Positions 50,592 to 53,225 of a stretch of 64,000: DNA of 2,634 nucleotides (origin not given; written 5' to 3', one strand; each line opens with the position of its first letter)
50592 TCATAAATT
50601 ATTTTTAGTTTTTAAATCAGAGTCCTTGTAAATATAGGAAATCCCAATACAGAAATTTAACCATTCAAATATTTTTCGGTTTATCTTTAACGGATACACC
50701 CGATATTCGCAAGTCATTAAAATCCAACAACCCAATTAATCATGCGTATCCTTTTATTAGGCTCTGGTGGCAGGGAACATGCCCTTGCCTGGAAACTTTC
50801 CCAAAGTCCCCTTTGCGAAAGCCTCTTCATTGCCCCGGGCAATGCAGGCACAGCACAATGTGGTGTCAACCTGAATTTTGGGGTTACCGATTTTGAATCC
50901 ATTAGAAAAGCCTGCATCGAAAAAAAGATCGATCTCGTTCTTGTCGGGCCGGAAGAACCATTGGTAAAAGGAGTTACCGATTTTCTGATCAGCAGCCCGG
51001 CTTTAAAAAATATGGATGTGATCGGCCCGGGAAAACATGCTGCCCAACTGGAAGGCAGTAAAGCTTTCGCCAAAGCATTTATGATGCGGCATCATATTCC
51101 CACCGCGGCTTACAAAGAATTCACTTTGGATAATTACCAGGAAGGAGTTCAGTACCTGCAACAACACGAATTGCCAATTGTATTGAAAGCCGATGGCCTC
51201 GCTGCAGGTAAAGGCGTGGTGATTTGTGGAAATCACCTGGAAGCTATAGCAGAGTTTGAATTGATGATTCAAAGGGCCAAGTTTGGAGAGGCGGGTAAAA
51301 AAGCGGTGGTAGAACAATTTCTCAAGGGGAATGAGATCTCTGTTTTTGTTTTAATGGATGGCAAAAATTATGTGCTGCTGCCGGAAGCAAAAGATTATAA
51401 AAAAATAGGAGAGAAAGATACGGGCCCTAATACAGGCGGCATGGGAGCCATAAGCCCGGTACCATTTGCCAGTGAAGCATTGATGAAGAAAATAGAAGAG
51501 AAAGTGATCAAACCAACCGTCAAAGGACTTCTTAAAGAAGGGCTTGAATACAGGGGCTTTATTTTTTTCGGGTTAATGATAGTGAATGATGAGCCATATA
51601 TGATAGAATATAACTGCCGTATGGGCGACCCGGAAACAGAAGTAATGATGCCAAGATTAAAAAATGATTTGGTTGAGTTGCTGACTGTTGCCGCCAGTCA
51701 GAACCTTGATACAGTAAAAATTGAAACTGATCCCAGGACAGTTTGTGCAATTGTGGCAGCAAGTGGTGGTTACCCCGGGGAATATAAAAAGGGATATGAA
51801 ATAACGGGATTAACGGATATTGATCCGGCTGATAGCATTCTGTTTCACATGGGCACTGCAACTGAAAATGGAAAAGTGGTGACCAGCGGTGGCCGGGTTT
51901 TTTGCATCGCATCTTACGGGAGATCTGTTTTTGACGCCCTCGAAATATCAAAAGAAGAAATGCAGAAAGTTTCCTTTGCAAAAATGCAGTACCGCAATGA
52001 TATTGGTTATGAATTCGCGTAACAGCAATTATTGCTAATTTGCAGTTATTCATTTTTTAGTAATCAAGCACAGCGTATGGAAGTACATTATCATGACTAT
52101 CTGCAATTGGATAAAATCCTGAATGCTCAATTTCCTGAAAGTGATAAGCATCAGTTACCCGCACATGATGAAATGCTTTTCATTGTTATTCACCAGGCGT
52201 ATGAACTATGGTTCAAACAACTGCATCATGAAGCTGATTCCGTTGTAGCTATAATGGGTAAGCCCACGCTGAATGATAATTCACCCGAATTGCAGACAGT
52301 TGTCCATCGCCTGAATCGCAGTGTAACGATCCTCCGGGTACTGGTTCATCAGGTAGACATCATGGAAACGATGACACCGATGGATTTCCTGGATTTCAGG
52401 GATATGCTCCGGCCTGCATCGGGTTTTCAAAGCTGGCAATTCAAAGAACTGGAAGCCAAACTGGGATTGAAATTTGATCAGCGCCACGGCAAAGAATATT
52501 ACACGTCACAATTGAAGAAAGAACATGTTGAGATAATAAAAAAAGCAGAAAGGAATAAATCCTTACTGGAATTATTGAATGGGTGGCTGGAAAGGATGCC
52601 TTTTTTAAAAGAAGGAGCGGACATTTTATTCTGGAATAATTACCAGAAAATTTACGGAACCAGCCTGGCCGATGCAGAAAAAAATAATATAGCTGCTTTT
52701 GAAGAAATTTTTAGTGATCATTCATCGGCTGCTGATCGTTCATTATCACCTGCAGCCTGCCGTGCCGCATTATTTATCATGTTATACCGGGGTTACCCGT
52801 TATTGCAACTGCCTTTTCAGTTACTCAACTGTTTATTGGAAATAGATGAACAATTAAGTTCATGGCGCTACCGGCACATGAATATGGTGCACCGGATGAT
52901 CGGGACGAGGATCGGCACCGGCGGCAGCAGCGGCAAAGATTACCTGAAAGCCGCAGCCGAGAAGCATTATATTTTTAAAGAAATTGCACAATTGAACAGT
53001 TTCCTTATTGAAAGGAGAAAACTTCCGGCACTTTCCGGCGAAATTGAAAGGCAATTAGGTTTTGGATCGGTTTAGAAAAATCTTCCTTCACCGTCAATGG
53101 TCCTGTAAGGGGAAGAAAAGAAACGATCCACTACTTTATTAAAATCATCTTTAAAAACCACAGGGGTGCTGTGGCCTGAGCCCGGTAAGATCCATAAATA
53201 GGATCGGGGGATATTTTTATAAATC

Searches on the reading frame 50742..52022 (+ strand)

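Call 38: search_protein_families(library=pfam, proteins=[window:50742-52022:+], max_evalue=0.00001)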
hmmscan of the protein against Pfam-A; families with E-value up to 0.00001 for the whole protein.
window:50742-52022:+ (426 aa): 4 families
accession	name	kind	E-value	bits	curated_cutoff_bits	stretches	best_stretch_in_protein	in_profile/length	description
PF01071.24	GARS_A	-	7.1e-71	238.5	27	1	105-299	1-194/194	Phosphoribosylglycinamide synthetase, ATP-grasp (A) domain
PF02844.21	GARS_N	-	1e-34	119.7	29.5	1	1-104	1-100/100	Phosphoribosylglycinamide synthetase, N domain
PF02843.22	GARS_C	-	1.2e-26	93.3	34.8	1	335-423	2-91/92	Phosphoribosylglycinamide synthetase, C domain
PF02786.22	CPSase_L_D2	-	2.2e-06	27.8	19.8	1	108-294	3-180/211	Carbamoyl-phosphate synthase L chain, ATP binding domain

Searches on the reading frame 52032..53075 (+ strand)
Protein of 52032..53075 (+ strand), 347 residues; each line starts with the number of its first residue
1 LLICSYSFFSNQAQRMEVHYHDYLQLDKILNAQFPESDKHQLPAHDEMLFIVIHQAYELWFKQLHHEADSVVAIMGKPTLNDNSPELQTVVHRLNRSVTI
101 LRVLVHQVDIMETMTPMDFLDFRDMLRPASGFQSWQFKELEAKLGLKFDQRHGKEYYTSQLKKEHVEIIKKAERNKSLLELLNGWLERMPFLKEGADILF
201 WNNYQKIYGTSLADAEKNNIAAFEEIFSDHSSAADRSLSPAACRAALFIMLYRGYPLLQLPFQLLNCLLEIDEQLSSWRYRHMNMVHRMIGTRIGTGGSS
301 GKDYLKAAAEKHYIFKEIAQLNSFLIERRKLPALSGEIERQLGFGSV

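Call 38: search_protein_families(library=pfam, proteins=[window:52032-53075:+], max_evalue=0.00001)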
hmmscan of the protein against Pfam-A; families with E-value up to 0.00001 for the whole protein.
window:52032-53075:+ (347 aa): 1 family
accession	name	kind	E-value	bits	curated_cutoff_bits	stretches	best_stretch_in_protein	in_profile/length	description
PF03301.18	Trp_dioxygenase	-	3.1e-81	273.9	34.9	1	12-325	9-346/346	Tryptophan 2,3-dioxygenase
